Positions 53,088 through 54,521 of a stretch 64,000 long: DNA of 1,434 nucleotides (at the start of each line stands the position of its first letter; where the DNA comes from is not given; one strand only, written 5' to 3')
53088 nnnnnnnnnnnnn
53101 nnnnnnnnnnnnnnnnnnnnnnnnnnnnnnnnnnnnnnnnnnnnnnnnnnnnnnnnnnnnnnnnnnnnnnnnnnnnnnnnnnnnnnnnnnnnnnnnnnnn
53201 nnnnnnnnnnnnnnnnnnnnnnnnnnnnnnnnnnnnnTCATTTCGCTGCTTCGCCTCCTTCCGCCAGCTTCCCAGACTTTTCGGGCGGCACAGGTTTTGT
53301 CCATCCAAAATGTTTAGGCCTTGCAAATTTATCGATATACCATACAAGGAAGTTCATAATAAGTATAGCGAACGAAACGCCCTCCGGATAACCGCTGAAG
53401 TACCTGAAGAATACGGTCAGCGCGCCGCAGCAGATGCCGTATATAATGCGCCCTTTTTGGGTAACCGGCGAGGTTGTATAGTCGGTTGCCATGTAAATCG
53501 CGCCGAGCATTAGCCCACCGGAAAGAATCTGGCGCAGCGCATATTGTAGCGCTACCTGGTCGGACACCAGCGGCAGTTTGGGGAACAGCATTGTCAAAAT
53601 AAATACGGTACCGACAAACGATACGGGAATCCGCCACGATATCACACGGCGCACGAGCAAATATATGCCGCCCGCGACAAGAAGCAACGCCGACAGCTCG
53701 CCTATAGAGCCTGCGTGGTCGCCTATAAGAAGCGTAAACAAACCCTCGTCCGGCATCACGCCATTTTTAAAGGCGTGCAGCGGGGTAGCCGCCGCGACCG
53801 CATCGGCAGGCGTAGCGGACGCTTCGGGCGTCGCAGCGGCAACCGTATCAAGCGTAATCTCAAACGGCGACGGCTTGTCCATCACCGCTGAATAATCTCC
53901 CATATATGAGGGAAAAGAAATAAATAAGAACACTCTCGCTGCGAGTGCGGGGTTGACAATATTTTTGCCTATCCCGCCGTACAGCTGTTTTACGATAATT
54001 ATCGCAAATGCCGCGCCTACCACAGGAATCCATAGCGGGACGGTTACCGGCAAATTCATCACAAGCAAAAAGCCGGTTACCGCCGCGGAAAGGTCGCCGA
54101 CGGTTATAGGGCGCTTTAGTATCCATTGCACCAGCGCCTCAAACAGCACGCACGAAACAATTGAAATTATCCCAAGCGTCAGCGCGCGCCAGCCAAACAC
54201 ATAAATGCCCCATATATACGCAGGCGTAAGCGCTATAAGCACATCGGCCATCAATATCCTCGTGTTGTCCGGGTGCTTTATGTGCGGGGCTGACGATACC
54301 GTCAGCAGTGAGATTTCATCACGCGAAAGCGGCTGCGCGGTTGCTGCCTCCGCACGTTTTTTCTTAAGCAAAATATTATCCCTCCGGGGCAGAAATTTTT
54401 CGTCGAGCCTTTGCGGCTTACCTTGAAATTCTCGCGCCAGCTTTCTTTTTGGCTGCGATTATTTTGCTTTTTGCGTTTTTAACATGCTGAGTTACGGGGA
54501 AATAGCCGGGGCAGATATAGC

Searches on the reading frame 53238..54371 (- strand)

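Call 28: search_protein_families(library=pfam, proteins=[window:53238-54371:-], max_evalue=0.001)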
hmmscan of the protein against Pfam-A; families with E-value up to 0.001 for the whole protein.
window:53238-54371:- (377 aa): 1 family
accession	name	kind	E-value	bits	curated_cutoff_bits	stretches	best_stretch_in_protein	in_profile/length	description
PF03116.20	NQR2_RnfD_RnfE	-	1.5e-113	379.5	27.7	1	24-356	1-296/296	NQR2, RnfD, RnfE family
